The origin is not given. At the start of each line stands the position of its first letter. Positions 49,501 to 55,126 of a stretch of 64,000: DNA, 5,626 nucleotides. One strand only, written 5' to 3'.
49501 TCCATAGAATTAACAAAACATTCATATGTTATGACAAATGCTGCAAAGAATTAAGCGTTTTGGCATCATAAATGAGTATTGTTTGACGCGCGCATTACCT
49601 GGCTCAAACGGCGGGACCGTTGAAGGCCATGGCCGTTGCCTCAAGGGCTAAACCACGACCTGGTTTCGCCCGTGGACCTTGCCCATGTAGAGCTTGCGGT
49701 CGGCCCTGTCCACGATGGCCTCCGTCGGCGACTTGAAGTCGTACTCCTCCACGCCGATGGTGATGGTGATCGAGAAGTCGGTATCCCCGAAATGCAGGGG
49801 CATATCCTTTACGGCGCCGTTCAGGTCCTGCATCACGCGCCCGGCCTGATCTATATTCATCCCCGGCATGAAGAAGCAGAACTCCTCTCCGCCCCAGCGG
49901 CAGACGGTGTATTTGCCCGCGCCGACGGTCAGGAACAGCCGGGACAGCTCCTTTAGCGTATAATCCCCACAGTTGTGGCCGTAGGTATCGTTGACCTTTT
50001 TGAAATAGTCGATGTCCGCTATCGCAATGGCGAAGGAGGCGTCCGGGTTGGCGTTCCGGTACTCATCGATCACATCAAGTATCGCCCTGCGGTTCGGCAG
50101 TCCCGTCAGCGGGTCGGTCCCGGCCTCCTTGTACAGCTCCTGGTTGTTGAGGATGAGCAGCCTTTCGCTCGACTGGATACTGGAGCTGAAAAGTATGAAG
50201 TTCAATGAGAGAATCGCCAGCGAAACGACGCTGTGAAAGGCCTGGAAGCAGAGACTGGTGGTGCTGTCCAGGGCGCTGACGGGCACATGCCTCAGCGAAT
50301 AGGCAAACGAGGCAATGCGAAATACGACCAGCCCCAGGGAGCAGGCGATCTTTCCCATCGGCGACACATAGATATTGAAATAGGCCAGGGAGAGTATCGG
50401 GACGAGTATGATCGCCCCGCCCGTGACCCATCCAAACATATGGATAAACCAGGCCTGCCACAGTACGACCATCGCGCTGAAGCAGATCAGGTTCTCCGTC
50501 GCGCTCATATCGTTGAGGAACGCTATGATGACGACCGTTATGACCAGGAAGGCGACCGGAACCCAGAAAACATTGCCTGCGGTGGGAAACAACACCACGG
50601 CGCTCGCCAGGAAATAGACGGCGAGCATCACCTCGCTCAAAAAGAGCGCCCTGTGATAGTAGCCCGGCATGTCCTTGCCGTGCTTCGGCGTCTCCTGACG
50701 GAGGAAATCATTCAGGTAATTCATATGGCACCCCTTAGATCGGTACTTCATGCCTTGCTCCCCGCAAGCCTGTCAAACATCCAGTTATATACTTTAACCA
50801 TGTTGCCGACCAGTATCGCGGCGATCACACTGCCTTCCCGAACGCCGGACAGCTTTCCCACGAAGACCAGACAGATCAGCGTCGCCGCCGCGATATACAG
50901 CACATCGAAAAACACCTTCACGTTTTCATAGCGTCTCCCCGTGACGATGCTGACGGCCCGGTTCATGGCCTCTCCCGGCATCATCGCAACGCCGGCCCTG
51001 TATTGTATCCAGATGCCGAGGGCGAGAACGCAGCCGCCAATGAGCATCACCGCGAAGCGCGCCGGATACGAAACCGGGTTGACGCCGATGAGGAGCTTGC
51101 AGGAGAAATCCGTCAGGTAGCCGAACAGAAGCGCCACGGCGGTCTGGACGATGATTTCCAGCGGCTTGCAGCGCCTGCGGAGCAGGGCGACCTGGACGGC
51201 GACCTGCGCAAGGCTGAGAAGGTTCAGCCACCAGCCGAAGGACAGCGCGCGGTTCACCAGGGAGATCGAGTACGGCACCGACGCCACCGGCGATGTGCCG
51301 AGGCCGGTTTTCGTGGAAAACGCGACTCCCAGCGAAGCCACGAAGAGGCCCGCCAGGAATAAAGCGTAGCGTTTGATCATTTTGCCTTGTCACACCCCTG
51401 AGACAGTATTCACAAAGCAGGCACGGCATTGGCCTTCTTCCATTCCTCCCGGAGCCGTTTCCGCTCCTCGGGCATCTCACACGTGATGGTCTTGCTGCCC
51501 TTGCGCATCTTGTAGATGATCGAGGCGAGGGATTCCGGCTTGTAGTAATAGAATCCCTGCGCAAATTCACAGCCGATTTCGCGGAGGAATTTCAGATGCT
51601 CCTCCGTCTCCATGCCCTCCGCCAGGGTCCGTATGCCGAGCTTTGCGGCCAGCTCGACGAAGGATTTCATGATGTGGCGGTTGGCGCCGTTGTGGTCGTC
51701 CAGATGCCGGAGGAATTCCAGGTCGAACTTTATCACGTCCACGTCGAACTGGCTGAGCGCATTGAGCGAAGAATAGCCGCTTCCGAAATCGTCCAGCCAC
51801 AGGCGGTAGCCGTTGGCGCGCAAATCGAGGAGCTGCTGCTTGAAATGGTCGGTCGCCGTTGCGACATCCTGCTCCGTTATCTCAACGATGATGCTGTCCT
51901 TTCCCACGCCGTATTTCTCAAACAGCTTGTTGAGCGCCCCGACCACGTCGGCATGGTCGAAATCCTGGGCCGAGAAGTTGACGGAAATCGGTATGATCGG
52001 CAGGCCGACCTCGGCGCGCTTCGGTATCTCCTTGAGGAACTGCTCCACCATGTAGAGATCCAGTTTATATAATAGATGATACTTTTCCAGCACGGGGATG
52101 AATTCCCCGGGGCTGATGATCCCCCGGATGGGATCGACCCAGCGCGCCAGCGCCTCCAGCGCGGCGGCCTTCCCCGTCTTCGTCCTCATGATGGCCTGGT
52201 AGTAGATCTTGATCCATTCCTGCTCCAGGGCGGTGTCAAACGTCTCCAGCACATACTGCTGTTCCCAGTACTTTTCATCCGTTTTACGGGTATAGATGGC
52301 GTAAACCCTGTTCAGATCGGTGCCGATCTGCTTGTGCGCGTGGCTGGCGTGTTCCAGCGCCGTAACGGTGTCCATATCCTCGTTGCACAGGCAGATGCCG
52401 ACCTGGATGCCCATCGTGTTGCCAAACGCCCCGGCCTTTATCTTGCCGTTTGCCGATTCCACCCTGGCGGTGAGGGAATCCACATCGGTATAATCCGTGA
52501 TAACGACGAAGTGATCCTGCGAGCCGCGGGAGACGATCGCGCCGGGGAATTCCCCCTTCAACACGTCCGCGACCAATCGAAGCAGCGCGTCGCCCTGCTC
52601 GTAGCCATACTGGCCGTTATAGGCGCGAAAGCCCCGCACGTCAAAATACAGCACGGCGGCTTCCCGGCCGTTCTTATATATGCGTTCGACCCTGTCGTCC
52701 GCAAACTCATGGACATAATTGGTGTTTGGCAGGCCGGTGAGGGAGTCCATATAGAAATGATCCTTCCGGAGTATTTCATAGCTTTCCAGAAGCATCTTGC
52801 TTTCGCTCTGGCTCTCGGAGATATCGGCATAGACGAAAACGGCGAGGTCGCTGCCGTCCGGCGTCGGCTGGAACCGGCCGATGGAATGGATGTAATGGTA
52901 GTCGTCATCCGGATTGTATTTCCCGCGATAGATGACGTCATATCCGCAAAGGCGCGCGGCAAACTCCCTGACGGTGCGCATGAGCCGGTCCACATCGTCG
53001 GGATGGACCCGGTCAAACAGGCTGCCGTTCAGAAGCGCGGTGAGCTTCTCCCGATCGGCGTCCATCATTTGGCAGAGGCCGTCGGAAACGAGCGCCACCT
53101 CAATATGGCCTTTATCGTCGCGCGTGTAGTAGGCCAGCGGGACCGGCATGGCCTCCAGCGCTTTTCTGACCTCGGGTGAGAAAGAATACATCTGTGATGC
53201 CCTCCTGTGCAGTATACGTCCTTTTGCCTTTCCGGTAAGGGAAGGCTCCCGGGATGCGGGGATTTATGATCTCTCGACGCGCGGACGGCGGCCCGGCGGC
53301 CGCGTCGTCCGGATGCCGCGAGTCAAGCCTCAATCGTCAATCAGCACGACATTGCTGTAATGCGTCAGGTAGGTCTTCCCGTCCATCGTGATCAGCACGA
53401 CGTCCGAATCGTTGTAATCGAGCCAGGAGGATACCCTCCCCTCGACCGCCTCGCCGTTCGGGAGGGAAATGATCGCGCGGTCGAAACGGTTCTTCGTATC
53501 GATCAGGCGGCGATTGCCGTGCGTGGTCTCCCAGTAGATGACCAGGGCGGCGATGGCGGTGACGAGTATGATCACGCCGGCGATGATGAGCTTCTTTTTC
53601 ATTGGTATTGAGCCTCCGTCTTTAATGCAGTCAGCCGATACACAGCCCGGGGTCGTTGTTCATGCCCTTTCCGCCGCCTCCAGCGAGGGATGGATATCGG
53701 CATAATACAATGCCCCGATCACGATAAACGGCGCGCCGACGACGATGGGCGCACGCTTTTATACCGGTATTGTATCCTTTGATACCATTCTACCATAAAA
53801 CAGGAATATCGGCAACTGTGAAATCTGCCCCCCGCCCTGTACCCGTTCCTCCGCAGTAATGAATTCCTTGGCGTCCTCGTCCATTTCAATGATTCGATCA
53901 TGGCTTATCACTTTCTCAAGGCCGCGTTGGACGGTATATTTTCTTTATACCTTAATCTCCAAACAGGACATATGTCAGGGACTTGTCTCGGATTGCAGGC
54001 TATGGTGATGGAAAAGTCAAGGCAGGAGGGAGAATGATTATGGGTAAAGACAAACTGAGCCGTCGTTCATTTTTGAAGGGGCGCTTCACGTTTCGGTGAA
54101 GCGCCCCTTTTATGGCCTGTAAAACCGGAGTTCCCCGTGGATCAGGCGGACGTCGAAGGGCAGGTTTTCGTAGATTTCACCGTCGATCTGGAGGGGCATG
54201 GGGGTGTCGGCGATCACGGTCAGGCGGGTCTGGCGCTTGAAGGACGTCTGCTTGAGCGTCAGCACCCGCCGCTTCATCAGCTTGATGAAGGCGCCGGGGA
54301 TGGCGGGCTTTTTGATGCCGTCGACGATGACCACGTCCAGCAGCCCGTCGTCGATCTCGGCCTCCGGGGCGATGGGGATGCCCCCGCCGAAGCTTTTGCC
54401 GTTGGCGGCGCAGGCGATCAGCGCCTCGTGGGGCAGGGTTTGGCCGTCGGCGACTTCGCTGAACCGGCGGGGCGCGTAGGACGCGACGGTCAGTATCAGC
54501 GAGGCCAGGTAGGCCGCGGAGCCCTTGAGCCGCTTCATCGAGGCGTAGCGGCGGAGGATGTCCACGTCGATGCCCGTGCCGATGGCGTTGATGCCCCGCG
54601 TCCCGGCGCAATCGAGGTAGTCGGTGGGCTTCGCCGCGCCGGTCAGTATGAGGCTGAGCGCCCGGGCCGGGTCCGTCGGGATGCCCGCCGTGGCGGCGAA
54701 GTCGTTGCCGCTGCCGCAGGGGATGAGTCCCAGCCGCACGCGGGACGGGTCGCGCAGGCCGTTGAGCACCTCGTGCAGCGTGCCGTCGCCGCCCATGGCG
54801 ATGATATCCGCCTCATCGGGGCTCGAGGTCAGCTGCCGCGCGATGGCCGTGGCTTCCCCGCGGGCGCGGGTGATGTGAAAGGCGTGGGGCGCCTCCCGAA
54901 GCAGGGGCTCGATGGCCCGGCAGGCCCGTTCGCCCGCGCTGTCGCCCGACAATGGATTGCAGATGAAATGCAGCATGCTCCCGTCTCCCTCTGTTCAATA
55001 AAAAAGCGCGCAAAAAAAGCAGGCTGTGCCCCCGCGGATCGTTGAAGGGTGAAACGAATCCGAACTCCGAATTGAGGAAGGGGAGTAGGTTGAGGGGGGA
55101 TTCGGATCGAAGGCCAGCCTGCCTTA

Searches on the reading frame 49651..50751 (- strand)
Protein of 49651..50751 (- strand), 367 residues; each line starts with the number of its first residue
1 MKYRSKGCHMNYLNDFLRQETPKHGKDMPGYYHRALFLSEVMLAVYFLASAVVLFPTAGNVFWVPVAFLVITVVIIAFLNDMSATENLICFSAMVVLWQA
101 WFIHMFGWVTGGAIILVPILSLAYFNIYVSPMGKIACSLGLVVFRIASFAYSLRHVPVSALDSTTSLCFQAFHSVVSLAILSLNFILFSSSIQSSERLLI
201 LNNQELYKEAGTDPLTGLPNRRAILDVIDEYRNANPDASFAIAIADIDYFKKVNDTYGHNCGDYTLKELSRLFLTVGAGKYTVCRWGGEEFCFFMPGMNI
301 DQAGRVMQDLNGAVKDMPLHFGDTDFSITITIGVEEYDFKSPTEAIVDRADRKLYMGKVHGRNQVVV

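Call 97: search_protein_families(library=pfam, proteins=[window:49651-50751:-], max_evalue=0.00001)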
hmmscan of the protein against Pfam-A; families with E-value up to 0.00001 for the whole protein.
window:49651-50751:- (367 aa): 1 family
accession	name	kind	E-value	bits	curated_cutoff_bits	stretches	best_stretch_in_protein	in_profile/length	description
PF00990.26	GGDEF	-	1.2e-32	113.4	23.8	1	211-364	2-161/161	Diguanylate cyclase, GGDEF domain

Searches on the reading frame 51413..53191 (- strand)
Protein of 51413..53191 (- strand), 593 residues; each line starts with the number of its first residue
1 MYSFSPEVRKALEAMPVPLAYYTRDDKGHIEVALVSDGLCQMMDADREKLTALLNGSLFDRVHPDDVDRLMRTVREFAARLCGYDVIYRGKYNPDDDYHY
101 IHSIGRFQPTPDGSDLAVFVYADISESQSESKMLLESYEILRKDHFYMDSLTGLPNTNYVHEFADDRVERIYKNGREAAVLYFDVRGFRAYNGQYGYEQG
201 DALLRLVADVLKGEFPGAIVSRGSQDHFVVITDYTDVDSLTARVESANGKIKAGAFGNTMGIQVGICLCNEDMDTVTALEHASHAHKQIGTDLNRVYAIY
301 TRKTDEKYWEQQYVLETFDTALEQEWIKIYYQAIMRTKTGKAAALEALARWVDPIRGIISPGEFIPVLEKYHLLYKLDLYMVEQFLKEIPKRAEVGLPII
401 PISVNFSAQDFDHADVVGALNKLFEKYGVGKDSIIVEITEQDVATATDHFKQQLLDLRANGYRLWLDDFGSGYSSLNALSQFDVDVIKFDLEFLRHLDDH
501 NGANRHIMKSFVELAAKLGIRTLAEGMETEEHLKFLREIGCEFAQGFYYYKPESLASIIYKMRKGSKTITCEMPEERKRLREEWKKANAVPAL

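Call 97: search_protein_families(library=pfam, proteins=[window:51413-53191:-], max_evalue=0.00001)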
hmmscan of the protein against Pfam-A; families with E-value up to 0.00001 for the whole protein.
window:51413-53191:- (593 aa): 3 families
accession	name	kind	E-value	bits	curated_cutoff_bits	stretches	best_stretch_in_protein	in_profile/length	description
PF00563.25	EAL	-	1.9e-64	217.7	31.3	1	317-552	3-236/236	EAL domain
PF00990.26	GGDEF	-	1.6e-16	60.9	23.8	1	147-287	2-152/161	Diguanylate cyclase, GGDEF domain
PF08447.18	PAS_3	-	3.3e-06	27.7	25.6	0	35-113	4-80/89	PAS fold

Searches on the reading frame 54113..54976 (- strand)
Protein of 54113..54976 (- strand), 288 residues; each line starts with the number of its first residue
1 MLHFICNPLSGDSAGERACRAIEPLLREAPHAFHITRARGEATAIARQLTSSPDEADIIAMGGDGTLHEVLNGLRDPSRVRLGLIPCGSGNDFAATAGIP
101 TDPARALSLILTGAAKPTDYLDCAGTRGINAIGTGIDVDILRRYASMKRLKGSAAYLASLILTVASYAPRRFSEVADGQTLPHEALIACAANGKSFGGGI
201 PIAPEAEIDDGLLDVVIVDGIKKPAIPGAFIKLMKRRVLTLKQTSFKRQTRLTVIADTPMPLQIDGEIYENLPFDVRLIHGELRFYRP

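Call 97: search_protein_families(library=pfam, proteins=[window:54113-54976:-], max_evalue=0.00001)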
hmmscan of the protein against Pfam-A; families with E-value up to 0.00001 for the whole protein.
window:54113-54976:- (288 aa): 2 families
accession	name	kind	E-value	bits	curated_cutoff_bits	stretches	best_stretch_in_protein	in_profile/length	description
PF00781.29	DAGK_cat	-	9.4e-28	96.8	23.6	1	2-121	2-123/125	Diacylglycerol kinase catalytic domain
PF19279.4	YegS_C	-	4.5e-26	91.9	27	1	131-284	2-155/158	YegS C-terminal NAD kinase beta sandwich-like domain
